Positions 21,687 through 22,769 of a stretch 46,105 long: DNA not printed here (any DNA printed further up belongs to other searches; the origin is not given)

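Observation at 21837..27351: Tightly coupled crotonase / CoA-transferase / ADP-forming ligase / ACAD operon with non-canonical active sites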

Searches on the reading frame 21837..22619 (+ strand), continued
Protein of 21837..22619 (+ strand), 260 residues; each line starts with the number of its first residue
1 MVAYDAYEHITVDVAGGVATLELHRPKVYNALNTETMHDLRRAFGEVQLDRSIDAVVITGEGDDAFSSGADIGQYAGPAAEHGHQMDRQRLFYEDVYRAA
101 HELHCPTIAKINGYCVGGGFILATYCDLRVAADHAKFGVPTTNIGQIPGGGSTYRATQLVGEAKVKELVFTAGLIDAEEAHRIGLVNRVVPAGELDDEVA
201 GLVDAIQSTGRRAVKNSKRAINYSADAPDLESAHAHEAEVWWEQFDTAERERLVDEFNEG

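Call 17: find_encoding_contigs(protein=P0041, flank=10000, max_places=2)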
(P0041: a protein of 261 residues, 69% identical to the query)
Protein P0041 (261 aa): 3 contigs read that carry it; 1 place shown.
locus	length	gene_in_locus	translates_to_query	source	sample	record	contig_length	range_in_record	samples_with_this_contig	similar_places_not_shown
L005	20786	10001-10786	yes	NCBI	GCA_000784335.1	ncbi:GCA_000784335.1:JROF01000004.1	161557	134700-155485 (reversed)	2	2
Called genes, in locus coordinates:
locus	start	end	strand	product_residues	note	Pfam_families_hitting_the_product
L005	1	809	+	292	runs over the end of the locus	-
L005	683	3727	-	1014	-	PF01565:FAD_binding_4, PF02913:FAD-oxidase_C, PF13534:Fer4_17 (weak), PF13183:Fer4_8, PF02754:CCG (faint)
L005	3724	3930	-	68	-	-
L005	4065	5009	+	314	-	PF13593:SBF_like, PF01758:SBF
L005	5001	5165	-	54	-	-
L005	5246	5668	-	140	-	PF07883:Cupin_2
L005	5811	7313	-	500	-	PF01970:TctA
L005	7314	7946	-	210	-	PF07331:TctB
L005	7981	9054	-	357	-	PF03401:TctC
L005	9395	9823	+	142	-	PF00582:Usp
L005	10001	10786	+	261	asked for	PF00378:ECH_1, PF16113:ECH_2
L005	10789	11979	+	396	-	PF02515:CoA_transf_3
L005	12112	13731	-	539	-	PF02776:TPP_enzyme_N, PF00205:TPP_enzyme_M, PF02775:TPP_enzyme_C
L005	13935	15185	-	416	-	PF02515:CoA_transf_3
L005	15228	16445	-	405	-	PF07690:MFS_1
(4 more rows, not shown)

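Call 19: find_related_loci(query=window:21837-22619:+, collection=genome_contigs, flank=10000)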
Query window:21837-22619:+ (260 aa) in genome_contigs; peptide patterns used: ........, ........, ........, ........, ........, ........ (x = any residue, [..] = any of these).
581 stretches matched a pattern; 414 encode a relative of the query (tblastn E <= 1e-3); the best 80 are kept; 80 distinct loci.
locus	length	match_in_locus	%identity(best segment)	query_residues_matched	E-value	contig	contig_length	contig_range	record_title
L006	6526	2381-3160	82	1-260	9e-143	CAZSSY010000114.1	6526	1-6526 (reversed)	MAG TPA_asm: uncultured Natronomonas sp. isolate binchicken_co207_138 genome assembly, contig: NODE_16143_length_6526_co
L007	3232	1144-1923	78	1-260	2e-144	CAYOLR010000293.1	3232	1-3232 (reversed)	MAG TPA_asm: uncultured Halobacteriales archaeon isolate SRP185896_co1_122 genome assembly, contig: NODE_47925_length_32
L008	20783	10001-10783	73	1-260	6e-127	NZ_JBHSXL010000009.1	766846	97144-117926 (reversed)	Halopenitus salinus strain SKJ47 GCM70025816_23, whole genome shotgun sequence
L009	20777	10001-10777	71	2-259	3e-120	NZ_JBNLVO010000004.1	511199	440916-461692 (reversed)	Haloparvum sp. PAK95 PAK95_scaffold4, whole genome shotgun sequence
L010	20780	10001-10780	71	1-260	4e-120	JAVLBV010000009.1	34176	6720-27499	MAG: Haloquadratum sp. isolate Uz-M2-01 NODE_9_length_34176_cov_110.721927, whole genome shotgun sequence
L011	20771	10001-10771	71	4-260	2e-118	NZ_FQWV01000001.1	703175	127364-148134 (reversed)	Halobaculum gomorrense strain DSM 9297, whole genome shotgun sequence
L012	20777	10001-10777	69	1-259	2e-116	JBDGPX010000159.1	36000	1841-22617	MAG: Halobacteriales archaeon isolate DAL-9Gt_45d_68C3R c_000000000363, whole genome shotgun sequence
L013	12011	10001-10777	69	1-259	3e-116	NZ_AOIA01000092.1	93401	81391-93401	Natronococcus jeotgali DSM 18795 contig_92, whole genome shotgun sequence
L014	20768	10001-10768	70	4-259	4e-116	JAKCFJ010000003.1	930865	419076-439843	Halobacteriales archaeon YIM A00010 Contig00003, whole genome shotgun sequence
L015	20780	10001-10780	69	1-260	8e-116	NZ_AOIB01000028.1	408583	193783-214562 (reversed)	Natronococcus amylolyticus DSM 10524 contig_31, whole genome shotgun sequence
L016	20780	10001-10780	69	1-260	8e-116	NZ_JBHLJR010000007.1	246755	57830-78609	Natronococcus roseus strain CGMCC 1.38198 CHL_scaffold7, whole genome shotgun sequence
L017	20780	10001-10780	70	1-260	5e-116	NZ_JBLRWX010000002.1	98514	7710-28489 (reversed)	MAG: Natronococcus sp. isolate TamC05-22 NODE_2_length_98514_cov_4.186363, whole genome shotgun sequence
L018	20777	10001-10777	69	1-259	3e-115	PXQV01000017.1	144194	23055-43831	MAG: Halobacteriales archaeon QH_7_66_36 qh_7_scaffold_5, whole genome shotgun sequence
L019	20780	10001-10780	69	1-260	5e-115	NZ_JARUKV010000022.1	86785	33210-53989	Natronococcus sp. A-GB7 22, whole genome shotgun sequence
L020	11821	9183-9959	67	1-260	2e-114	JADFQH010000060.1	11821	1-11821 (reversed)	MAG: Methanobacteriota archaeon isolate B79T1B8 B79T1B8_NODE10490, whole genome shotgun sequence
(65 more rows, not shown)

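Call 26: find_encoding_contigs(protein=P0063, flank=10000, max_places=1)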
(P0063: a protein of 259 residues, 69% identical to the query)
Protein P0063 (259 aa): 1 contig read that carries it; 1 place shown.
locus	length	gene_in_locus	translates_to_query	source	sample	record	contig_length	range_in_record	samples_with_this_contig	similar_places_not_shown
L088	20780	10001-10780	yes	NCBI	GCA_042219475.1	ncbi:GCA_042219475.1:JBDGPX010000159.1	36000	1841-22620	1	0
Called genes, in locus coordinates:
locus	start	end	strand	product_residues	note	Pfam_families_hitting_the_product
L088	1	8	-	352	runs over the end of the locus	PF00180:Iso_dh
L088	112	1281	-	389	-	PF11376:DUF3179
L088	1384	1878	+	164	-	PF08534:Redoxin, PF00085:Thioredoxin (weak), PF00578:AhpC-TSA, PF13098:Thioredoxin_2, PF13905:Thioredoxin_8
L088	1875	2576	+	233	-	-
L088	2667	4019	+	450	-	PF03972:MmgE_PrpD_N, PF19305:MmgE_PrpD_C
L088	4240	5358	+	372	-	PF02515:CoA_transf_3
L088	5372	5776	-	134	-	PF20791:Acyl-ACP_TE_C, PF13279:4HBT_2, PF03061:4HBT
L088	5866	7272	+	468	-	PF03972:MmgE_PrpD_N, PF19305:MmgE_PrpD_C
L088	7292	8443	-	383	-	PF02746:MR_MLE_N (weak), PF13378:MR_MLE_C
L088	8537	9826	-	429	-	PF07690:MFS_1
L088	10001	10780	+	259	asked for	PF00378:ECH_1, PF16113:ECH_2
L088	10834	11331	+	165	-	-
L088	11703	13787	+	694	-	PF02629:CoA_binding, PF13380:CoA_binding_2, PF13607:Succ_CoA_lig, PF13549:ATP-grasp_5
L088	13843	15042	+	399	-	PF02771:Acyl-CoA_dh_N, PF02770:Acyl-CoA_dh_M, PF00441:Acyl-CoA_dh_1, PF08028:Acyl-CoA_dh_2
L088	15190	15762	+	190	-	PF19315:MC_hydratase, PF01575:MaoC_dehydratas, PF13452:FAS1_DH_region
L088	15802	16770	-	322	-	PF02737:3HCDH_N, PF03446:NAD_binding_2 (faint), PF00725:3HCDH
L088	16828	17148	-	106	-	PF00581:Rhodanese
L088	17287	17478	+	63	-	-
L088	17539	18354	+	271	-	PF00899:ThiF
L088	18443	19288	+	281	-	-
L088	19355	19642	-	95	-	-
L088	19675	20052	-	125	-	PF25942:Ig_halo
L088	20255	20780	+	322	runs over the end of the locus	PF24038:DUF7347, PF12840:HTH_20, PF24042:DUF7351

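Call 42: predict_structure(alignment_id=A1)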
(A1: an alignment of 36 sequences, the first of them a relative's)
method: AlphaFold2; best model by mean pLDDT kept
length: 260 residues; sequences in the alignment: 36
mean_pLDDT: 84.6   pTM: 0.87
mean pLDDT of the five models: 84.6, 83.3, 82.5, 79.1, 76.5
residues with pLDDT >= 90: 122; 70-90: 99; 50-70: 31; < 50: 8
segments of 3 or more residues with pLDDT < 50: 1-3, 141-143
pLDDT, mean of each block of 10 residues (from residue 1): 64 95 70 82 94 95 69 69 76 88 97 87 94 86 53 83 82 83 95 97 94 92 95 95 82 83
secondary structure, 60 per line:
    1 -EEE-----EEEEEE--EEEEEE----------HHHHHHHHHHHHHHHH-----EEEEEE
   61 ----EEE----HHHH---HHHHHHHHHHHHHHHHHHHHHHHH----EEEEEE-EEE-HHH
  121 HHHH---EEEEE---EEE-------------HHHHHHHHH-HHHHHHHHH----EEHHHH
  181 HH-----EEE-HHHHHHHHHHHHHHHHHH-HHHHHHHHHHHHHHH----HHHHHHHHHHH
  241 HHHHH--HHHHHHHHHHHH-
elements in order: E2-4 E10-15 E18-23 H34-49 E55-60 E65-67 H72-75 H79-102 E107-112 E114-116 H118-124 E128-132 E136-138 H152-160 H162-170 H177-182 E188-190 H192-209 H211-225 H230-245 H248-259

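Call 46: fold_search(model_id=the predicted structure, library=pdb)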
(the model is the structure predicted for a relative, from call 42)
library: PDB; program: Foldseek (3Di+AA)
matches with E <= 10: 1783; with E <= 0.001: 926
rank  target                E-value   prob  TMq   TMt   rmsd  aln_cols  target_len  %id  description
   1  5z7r_A                4.6e-23  1.00  0.89  0.91   2.0       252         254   37  Crystal structure of crotonase from Clostridium acetobutylicum (released 2018-02-14)
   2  7eum_C                1.7e-21  1.00  0.84  0.91   2.1       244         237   36  Crystal structure of apo Nmar_1308 protein at cryogenic temperature (released 2021-09-29)
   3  9ula_B                1.8e-21  1.00  0.84  0.90   2.2       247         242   38  Cryogenic temperature crystal structure of Nmar_1308 protein at 2.96 angstrom resolution (released 2025-04-30)
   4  5wyd_A                3.1e-21  1.00  0.86  0.86   2.3       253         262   30  Structural of Pseudomonas aeruginosa DspI (released 2018-01-31)
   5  5zai_D                3.7e-21  1.00  0.86  0.87   2.5       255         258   35  Crystal structure of 3-Hydroxypropionyl-CoA dehydratase from Metallosphaera sedula (released 2018-08-01)
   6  5zai_A                4.2e-21  1.00  0.86  0.86   2.6       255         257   35  Crystal structure of 3-Hydroxypropionyl-CoA dehydratase from Metallosphaera sedula (released 2018-08-01)
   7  9qwv_A                5.0e-21  1.00  0.85  0.87   2.4       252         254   34  Trypanosoma cruzi enoyl-CoA hydratase (released 2026-03-25)
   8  2hw5_A                7.1e-21  1.00  0.85  0.85   2.6       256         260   30  The crystal structure of human enoyl-coenzyme A (CoA) hydratase short chain 1, ECHS1 (released 2006-08-22)
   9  3q0j_B                8.9e-21  1.00  0.86  0.88   2.4       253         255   35  Crystal Structure of the Mycobacterium tuberculosis Crotonase in complex with the Inhibitor AcetoacetylCoA (released 2012-01-25)
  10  4fjw_D                9.5e-21  1.00  0.86  0.87   2.4       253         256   35  Crystal Structure of the apo form of the E131Q Mtb crotonase (released 2013-05-22)
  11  6lvp_A                1.0e-20  1.00  0.86  0.85   2.6       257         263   35  Enoyl-CoA hydratase (HyECH) from Hymenobacter sp. PAMC 26628 (released 2020-04-29)
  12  3h81_B                1.0e-20  1.00  0.86  0.88   2.3       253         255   35  Crystal structure of enoyl-CoA hydratase from Mycobacterium tuberculosis (released 2009-05-12)
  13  3kqf_B                1.1e-20  1.00  0.89  0.89   2.1       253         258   31  1.8 Angstrom Resolution Crystal Structure of Enoyl-CoA Hydratase from Bacillus anthracis. (released 2009-11-24)
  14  5jbx_A                1.2e-20  1.00  0.87  0.87   2.4       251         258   35  Crystal structure of LiuC in complex with coenzyme A and malonic acid (released 2016-06-22)
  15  8zru_A                1.3e-20  1.00  0.84  0.84   2.6       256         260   30  Structure of human ECHS1 in apo state (released 2025-04-30)
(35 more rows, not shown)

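Call 59: search_protein_representatives(protein=window:21837-22619:+)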
Query: 260 residues. Proteins with E-value up to 0.001 (for the whole library): 75841; up to 1e-10: 33809; up to 1e-30: 834. The best 150 are listed.
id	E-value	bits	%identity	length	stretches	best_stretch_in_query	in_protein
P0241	1.9e-70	253.7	52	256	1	8-259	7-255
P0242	1.5e-69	250.7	49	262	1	6-258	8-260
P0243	2.4e-54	200.9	37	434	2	16-211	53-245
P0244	4.2e-46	174.0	41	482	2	55-218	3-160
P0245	5.3e-45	170.3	42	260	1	7-257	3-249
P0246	5.0e-44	167.1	34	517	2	11-238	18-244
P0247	8.3e-44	166.4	43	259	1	6-248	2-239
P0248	4.7e-43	164.0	42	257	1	12-250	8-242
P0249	6.9e-43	163.4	43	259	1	8-254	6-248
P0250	1.0e-42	162.9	40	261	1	15-254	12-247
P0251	1.2e-42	162.6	29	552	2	18-236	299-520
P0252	1.7e-42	162.1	43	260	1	6-249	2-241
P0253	2.1e-42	161.8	31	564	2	7-225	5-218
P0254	4.5e-42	160.7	41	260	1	6-257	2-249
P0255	8.3e-42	159.9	41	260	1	6-229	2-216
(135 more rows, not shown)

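Call 61: list_cluster_members(proteins=[P0241, P0242, P0251])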
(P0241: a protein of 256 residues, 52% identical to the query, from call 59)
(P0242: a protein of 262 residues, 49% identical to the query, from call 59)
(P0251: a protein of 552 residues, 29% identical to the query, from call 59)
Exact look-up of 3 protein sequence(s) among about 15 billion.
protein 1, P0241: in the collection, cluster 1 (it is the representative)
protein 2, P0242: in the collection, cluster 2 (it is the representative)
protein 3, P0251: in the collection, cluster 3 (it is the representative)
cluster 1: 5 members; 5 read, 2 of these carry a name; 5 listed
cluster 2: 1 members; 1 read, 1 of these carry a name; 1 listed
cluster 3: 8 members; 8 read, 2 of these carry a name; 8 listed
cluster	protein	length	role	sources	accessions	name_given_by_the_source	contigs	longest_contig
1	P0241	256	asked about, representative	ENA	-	-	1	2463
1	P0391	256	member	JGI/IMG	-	enoyl-CoA hydratase/carnithine racemase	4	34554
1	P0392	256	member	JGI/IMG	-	enoyl-CoA hydratase/carnithine racemase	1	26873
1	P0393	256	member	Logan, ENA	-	-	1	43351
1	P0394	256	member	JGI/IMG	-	-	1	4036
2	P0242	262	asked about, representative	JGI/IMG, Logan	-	enoyl-CoA hydratase/carnithine racemase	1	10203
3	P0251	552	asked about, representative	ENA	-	-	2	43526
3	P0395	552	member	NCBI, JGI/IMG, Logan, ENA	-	enoyl-CoA hydratase/carnithine racemase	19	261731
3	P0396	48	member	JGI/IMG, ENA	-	enoyl-CoA hydratase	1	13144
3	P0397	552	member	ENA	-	-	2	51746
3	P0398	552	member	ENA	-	-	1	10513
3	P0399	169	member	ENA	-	-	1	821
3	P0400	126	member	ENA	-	-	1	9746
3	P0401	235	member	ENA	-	-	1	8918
